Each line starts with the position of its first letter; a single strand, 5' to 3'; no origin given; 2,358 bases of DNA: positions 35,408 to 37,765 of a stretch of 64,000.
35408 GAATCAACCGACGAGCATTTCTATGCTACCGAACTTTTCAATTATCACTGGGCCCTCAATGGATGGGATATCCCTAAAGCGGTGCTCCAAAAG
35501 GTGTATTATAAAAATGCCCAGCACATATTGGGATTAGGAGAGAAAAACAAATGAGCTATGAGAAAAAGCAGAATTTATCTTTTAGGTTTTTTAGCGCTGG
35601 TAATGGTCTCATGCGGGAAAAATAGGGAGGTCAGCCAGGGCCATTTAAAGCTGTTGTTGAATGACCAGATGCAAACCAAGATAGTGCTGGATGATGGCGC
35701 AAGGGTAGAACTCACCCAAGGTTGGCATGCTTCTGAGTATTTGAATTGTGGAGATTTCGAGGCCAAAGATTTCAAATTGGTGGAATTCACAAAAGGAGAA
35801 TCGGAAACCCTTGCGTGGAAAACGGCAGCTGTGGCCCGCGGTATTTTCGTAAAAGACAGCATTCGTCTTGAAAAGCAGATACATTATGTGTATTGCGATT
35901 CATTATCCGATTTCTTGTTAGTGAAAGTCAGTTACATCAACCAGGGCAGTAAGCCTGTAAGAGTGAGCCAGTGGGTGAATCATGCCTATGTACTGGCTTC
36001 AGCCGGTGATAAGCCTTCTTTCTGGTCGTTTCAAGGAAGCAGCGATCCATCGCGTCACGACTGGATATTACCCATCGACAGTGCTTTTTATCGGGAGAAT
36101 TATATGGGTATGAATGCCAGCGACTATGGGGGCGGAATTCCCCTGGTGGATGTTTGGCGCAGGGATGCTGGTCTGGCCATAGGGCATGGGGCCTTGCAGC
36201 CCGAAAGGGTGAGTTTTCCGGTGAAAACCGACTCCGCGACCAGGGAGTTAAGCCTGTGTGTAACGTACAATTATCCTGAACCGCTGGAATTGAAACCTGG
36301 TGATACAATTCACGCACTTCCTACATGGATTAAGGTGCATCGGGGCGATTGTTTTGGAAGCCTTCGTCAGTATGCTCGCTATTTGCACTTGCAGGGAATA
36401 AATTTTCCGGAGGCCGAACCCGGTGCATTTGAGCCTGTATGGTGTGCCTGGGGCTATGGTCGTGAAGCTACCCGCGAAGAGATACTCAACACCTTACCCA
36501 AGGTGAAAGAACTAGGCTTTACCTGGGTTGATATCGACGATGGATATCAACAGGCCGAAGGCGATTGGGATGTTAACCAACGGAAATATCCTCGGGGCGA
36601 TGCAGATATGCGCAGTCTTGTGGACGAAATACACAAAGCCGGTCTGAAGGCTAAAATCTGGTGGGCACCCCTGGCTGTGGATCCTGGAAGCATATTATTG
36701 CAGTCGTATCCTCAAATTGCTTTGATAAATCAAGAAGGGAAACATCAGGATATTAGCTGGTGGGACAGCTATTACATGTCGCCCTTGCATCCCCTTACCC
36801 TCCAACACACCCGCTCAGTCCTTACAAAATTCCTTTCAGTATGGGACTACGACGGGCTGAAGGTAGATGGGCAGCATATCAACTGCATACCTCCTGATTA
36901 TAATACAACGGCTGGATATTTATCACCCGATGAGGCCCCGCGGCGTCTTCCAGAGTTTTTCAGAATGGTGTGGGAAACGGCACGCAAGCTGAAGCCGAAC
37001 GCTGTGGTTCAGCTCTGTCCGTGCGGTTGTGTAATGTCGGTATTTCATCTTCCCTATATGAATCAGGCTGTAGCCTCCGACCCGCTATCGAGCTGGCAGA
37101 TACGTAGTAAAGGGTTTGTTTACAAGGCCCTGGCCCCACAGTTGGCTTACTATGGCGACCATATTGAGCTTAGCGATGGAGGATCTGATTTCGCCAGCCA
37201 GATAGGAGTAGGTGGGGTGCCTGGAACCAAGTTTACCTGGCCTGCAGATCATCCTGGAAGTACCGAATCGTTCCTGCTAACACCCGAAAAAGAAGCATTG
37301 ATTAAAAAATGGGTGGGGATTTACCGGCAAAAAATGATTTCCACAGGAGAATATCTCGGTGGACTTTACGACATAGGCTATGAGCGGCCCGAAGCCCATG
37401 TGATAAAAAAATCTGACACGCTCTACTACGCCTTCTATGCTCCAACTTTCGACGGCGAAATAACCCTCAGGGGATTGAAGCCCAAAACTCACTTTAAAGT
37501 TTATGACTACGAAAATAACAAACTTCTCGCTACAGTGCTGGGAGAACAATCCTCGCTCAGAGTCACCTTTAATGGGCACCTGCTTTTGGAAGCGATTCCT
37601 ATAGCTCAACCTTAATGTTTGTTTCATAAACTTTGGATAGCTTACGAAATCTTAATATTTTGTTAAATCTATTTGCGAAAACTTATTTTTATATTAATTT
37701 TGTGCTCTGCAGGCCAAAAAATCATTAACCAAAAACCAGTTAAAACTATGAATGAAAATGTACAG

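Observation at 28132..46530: DeoR-governed hybrid locus: an Aga-type (galactosamine / tagatose-6-P) catabolic operon fused to a SusC/SusD PUL with an uncharacterised T9SS enzyme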

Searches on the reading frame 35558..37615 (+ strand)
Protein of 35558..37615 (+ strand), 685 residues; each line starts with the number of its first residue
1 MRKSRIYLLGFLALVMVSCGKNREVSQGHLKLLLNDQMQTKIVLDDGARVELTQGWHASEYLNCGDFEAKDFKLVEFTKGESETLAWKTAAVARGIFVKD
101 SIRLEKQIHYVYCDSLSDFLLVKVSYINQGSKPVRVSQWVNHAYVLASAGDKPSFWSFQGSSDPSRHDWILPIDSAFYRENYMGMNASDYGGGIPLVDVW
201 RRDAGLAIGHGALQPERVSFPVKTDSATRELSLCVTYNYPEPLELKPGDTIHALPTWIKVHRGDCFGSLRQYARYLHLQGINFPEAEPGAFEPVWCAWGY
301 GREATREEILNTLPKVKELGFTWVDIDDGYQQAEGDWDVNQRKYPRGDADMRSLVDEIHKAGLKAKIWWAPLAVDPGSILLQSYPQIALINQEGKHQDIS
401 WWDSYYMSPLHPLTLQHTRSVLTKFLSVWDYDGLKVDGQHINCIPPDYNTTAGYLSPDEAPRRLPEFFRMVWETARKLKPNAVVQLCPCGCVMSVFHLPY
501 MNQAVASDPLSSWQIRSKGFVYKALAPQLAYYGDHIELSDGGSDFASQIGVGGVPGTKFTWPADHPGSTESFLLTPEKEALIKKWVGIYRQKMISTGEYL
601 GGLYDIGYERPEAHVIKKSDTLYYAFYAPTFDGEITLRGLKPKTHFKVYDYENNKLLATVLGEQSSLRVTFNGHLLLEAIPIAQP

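Call 3: search_protein_families(library=pfam, proteins=[window:35558-37615:+], max_evalue=0.001)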
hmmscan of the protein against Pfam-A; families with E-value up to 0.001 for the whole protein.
window:35558-37615:+ (685 aa): 1 family
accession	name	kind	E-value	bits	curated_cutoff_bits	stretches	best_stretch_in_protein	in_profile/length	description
PF02065.24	Melibiase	-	2.5e-07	30.4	27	1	306-392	57-147/347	Melibiase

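Call 5: search_protein_families(library=ncbifam, proteins=[window:35558-37615:+], max_evalue=0.00001)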
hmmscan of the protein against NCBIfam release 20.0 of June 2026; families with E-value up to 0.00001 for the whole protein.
window:35558-37615:+ (685 aa): 0 families

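Call 14: find_related_loci(query=window:35558-37615:+, collection=genome_contigs, flank=10000)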
Query window:35558-37615:+ (685 aa) in genome_contigs; peptide patterns used: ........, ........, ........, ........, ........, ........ (x = any residue, [..] = any of these).
202 stretches matched a pattern; 192 encode a relative of the query (tblastn E <= 1e-3); the best 80 are kept; 80 distinct loci.
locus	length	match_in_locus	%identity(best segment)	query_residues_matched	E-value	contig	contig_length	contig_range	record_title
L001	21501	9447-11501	71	1-685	0e+0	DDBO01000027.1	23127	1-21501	MAG TPA_asm: Bacteroidales bacterium UBA2030 UBA2030_contig_5958, whole genome shotgun sequence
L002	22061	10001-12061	50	1-681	0e+0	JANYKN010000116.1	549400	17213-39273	MAG: Bacteroidetes bacterium isolate GL140_5_metabinner_2 GL140_5_k141_3560701, whole genome shotgun sequence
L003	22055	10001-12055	51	3-681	0e+0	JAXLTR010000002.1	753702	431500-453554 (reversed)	MAG: Bacteroidales bacterium isolate STL-BAC9 C2.213.fa-2, whole genome shotgun sequence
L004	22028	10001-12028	50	1-681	0e+0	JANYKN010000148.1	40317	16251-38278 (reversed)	MAG: Bacteroidetes bacterium isolate GL140_5_metabinner_2 GL140_5_k141_2188384, whole genome shotgun sequence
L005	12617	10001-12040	49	5-681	0e+0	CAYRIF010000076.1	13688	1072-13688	MAG TPA_asm: uncultured Roseivirgaceae bacterium isolate SRP163575_co1_376 genome assembly, contig: NODE_9775_length_136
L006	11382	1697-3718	48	8-682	0e+0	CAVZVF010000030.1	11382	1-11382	MAG: uncultured Bacteroidales bacterium isolate MFD02416.bin.2.232 genome assembly, contig: contig_82984, whole genome s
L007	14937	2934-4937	49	14-682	0e+0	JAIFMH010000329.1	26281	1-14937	MAG: Bacteroidetes bacterium isolate bin_3 scaffold_2112, whole genome shotgun sequence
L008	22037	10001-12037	46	11-684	0e+0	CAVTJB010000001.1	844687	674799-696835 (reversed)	MAG: uncultured Flavobacteriaceae bacterium isolate MFD05684.bin.2.114 genome assembly, contig: contig_11090, whole geno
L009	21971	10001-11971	48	25-682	0e+0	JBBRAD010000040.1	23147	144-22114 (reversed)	MAG: Chitinophagales bacterium isolate Co_metawrap_2277 Cmw_2277_k141_19981569_length_23147_cov_48.9854, whole genome sh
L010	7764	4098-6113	48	6-681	0e+0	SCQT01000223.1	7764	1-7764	MAG: Chitinophagaceae bacterium isolate FW021_bin.31 FW021_bin.31-55034, whole genome shotgun sequence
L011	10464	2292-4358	47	1-682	0e+0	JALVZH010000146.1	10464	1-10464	MAG: Bacteroidales bacterium isolate T10_metabat1_scaf2bin.002 T10_NODE_2742_length_10464_cov_4.904131, whole genome sho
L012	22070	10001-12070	47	1-681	0e+0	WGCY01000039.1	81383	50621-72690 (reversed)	MAG: Bacteroidales bacterium isolate S145_19 k151_56258, whole genome shotgun sequence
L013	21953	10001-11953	48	29-681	0e+0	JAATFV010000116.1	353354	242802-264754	MAG: Chitinophagales bacterium isolate bin_264 k141_9401181, whole genome shotgun sequence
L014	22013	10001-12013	49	11-682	0e+0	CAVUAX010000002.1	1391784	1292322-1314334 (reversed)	MAG: uncultured Bacteroidales bacterium isolate MFD05684.bin.2.65 genome assembly, contig: contig_34074, whole genome sh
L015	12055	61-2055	46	12-679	0e+0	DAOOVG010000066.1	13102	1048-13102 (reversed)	MAG TPA_asm: Paludibacteraceae bacterium isolate AMR_MDS_2447 NODE_3148_length_13102_cov_9.192765, whole genome shotgun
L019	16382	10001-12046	45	1-680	0e+0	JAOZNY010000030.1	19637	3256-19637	MAG: Bacteroidales bacterium isolate GMC4.concoct.290_sub GMC4_2690_length_19637_cov_25.113625, whole genome shotgun seq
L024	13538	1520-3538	46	12-681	0e+0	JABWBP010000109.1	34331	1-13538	MAG: Calditrichaceae bacterium isolate MAG_33 scaffold_5835, whole genome shotgun sequence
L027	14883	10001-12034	43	1-682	0e+0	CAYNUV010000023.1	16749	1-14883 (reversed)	MAG TPA_asm: uncultured Ignavibacteriaceae bacterium isolate SRP136066_co1_417 genome assembly, contig: NODE_3602_length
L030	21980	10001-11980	45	19-681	0e+0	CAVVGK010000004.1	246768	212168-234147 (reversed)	MAG: uncultured Ignavibacteria bacterium isolate MFD01721.bin.1.336 genome assembly, contig: contig_17810, whole genome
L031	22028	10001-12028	43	1-680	0e+0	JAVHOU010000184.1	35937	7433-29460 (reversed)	MAG: Ignavibacteriaceae bacterium isolate WB02no9_33_13 NODE_582_length_35937_cov_6.430885, whole genome shotgun sequenc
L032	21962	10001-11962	45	25-681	0e+0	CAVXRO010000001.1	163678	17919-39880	MAG: uncultured Bacteroidetes bacterium isolate MFD01721.bin.1.123 genome assembly, contig: contig_14109, whole genome s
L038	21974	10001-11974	44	24-682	0e+0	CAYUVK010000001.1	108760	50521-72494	MAG TPA_asm: uncultured Ignavibacteriaceae bacterium isolate SRP214966_co4_500 genome assembly, contig: NODE_48_length_1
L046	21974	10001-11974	44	24-682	0e+0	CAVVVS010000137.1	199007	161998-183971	MAG: uncultured Ignavibacteriales bacterium isolate MFD02923.bin.1.123 genome assembly, contig: contig_9654, whole genom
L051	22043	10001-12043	42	5-682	0e+0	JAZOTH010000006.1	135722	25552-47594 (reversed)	MAG: Tidjanibacter sp. isolate T1900045540_YK20190234.MAGScoT_cleanbin_000003 SGB_7795_k141_47063, whole genome shotgun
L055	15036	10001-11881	46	34-651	0e+0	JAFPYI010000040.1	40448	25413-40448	MAG: Paludibacteraceae bacterium isolate RGIG1586 Goat_Abomasum.Co__c2555371, whole genome shotgun sequence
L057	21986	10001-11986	44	17-681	0e+0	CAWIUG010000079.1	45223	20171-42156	MAG: uncultured Bacteroidetes bacterium isolate MFD01721.bin.1.137 genome assembly, contig: contig_70785, whole genome s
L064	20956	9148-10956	48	78-680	0e+0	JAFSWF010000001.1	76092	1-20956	MAG: Paludibacteraceae bacterium isolate RGIG3530 Goat_Rumen.Co__c69696, whole genome shotgun sequence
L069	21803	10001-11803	46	79-681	0e+0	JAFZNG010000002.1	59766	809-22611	MAG: Paludibacteraceae bacterium isolate RGIG7921 Water_buffalos_Reticulum.Co__c214991, whole genome shotgun sequence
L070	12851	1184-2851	50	122-678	0e+0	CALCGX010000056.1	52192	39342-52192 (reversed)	MAG TPA_asm: uncultured Bacteroidales bacterium isolate SRR6425760_bin.20_CONCOCT_v1.1_MAG genome assembly, contig: ERZ1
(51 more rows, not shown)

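Call 18: search_solved_structures(query=window:35558-37615:+, max_evalue=1, show_alignments=2)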
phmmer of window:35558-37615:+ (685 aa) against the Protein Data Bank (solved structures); distinct sequences matched with E-value up to 1: 23.
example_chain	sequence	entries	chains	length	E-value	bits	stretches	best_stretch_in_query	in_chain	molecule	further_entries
8x1b_A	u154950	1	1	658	4.7e-60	206.8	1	125-685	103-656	Alpha-galactosidase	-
9awt_A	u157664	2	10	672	3.2e-58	200.7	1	125-683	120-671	A type blood alpha-D-galactosamine galactosaminidase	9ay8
9ayu_A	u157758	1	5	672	5.3e-58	200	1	125-683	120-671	A type blood alpha-D-galactosamine galactosaminidase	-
6lcj_A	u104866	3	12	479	1.4e-15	59.7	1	288-445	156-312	Alpha-galactosidase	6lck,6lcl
7qqh_A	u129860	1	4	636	5.4e-09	38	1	150-467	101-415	Myogenesis-regulating glycosidase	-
7qqf_A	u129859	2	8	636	5.4e-09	38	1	150-467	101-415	Myogenesis-regulating glycosidase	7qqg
8j53_A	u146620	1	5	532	1.7e-08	36.3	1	304-448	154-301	GH31 alpha-galactosidase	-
1zy9_A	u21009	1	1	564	2.9e-07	32.2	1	274-410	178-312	alpha-galactosidase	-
6gta_A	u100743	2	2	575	3e-07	32.2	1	274-411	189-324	Alpha-galactosidase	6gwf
5m0x_A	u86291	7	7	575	3e-07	32.2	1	274-410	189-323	Alpha-galactosidase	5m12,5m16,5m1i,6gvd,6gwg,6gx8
6phu_A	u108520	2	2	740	1e-05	27.1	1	304-437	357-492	Alpha-galactosidase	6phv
6phw_A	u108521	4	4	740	2.4e-05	25.9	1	304-436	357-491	Alpha-galactosidase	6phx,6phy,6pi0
4fnr_A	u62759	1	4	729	6.2e-05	24.5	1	305-389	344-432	Alpha-galactosidase AgaA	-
4fnp_A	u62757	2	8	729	0.00011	23.7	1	305-389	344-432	Alpha-galactosidase AgaA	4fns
4fnt_A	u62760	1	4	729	0.00011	23.7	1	305-389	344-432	Alpha-galactosidase AgaA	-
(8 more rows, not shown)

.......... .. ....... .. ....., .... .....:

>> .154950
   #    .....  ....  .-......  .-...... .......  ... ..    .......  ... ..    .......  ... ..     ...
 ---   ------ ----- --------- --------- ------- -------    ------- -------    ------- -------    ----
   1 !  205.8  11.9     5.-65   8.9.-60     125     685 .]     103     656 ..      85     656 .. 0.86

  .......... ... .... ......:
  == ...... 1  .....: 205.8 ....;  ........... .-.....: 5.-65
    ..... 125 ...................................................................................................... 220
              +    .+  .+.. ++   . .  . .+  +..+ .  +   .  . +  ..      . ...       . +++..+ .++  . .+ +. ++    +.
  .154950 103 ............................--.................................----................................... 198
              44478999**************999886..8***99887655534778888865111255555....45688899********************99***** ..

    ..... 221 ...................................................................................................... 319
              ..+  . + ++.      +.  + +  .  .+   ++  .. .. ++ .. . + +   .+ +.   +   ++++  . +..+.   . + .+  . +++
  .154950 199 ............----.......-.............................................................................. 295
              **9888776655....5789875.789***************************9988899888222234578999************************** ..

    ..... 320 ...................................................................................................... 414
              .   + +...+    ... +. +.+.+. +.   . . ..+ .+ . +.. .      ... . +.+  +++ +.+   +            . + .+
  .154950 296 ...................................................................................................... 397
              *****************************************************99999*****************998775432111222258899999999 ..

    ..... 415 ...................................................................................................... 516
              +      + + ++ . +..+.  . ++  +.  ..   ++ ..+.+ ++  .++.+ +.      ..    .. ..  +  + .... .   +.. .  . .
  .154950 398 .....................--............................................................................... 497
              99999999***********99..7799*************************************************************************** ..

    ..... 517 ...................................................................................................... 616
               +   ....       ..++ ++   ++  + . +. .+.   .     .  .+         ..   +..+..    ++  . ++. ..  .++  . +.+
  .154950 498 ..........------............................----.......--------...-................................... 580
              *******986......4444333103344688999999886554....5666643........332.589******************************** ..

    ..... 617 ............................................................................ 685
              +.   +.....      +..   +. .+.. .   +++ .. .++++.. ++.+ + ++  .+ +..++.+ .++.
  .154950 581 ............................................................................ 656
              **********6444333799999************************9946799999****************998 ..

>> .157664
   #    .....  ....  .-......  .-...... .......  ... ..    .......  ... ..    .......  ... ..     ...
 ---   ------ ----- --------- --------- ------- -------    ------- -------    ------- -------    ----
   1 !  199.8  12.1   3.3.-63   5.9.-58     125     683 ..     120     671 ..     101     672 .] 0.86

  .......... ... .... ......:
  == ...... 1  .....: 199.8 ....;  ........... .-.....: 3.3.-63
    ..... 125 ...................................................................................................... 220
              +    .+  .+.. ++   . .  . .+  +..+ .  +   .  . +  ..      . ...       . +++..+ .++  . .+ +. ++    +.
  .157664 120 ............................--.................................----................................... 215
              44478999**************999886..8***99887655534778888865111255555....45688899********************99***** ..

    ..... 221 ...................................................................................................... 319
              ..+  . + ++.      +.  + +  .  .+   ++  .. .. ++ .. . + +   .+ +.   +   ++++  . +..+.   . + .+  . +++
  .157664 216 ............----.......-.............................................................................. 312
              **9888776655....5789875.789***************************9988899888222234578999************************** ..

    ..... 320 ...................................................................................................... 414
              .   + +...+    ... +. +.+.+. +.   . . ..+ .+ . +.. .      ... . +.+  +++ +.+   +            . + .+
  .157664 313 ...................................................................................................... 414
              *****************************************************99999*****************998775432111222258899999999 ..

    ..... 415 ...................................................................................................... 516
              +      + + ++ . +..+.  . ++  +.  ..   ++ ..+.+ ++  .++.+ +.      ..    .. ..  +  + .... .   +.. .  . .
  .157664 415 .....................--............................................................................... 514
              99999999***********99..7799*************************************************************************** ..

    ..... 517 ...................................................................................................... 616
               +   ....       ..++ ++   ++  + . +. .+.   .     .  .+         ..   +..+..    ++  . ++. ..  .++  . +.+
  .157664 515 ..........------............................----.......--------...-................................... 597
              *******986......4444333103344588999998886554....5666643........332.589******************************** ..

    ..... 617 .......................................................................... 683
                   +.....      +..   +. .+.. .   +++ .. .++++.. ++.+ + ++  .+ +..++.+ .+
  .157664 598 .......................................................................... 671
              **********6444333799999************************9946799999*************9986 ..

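Call 30: search_protein_families(library=pfam, proteins=[L069:17406-18818:+, L064:188-2500:+, L027:1932-4478:+, L038:4171-6318:+, L031:6692-7735:+, L070:10348-11889:+, L046:12040-13590:+, L064:18964-20514:+, L030:536-1921:+, L057:13850-15451:+], max_evalue=0.0001)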
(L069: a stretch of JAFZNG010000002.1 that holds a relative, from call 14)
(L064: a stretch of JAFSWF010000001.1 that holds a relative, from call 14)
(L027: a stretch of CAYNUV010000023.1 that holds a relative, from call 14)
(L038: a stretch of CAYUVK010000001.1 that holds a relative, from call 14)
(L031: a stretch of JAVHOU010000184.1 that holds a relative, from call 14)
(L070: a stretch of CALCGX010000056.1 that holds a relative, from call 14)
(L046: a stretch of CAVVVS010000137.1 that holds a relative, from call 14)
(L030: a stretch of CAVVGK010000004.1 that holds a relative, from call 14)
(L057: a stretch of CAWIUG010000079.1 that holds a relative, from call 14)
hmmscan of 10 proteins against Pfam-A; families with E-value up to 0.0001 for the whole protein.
L069:17406-18818:+ (470 aa): 2 families
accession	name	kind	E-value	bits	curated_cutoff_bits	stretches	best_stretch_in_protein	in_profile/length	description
PF16116.10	DUF4832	-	3.1e-56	191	29.2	1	250-451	3-216/216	Domain of unknown function (DUF4832)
PF16173.10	DUF4874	-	1.5e-38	132.4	30.1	1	48-219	1-158/159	Domain of unknown function (DUF4874)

L064:188-2500:+ (770 aa): 3 families
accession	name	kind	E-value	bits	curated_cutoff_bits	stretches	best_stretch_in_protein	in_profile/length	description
PF00149.33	Metallophos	-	2.6e-15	57.8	21.5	1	375-586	3-191/191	Calcineurin-like phosphoesterase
PF16656.11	Pur_ac_phosph_N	-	1.9e-11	44.8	30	1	244-365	3-93/93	Purple acid Phosphatase, N-terminal domain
PF02368.24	Big_2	-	5.1e-11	42.8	22.8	1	91-166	2-78/79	Bacterial Ig-like domain (group 2)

L027:1932-4478:+ (848 aa): 4 families
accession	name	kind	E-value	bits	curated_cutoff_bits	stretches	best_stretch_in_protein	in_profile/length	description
PF00593.30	TonB_dep_Rec_b-barrel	-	1e-22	82.1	27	1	376-798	51-435/436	TonB dependent receptor-like, beta-barrel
PF13715.12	CarbopepD_reg_2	-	1.5e-17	63.8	32.2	1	27-115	1-88/88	CarboxypepD_reg-like domain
PF13620.12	CarboxypepD_reg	-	3.1e-15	56.7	32.3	1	27-103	2-81/82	Carboxypeptidase regulatory-like domain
PF07715.20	Plug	-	8.5e-07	29.9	23.9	1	125-241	3-107/107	TonB-dependent Receptor Plug Domain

L038:4171-6318:+ (715 aa): 0 families

L031:6692-7735:+ (347 aa): 2 families
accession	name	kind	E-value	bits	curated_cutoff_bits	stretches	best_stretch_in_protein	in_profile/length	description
PF19572.5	PorV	-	1.2e-10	41.8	27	1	37-214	8-199/243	Type IX secretion system protein PorV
PF18990.6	DUF5723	-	3.2e-05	24.2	26.8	0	145-169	126-150/376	Family of unknown function (DUF5723)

L070:10348-11889:+ (513 aa): 2 families
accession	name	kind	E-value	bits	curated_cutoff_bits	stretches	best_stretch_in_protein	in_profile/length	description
PF01055.32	Glyco_hydro_31_2nd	-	1.4e-31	110.5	23.5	1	131-423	16-326/328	Glycosyl hydrolases family 31 TIM-barrel domain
PF21365.3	Glyco_hydro_31_3rd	-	2.5e-14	54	24.4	1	433-509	1-80/87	Glycosyl hydrolase family 31 C-terminal domain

L046:12040-13590:+ (516 aa): 0 families

L064:18964-20514:+ (516 aa): 0 families

L030:536-1921:+ (461 aa): 2 families
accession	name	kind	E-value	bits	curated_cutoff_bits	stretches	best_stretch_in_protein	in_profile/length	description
PF13205.12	Big_5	-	1.8e-09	38.7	23.6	1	54-146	19-105/105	Bacterial Ig-like domain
PF25174.1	Beta-prop_THOC3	-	5.1e-07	29.4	305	0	224-350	80-202/272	THOC3 beta-propeller domain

L057:13850-15451:+ (533 aa): 1 family
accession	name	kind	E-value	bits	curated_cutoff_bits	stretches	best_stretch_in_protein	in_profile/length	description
PF00474.23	SSF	-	6.4e-50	170.7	22.8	1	18-409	1-406/406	Sodium:solute symporter family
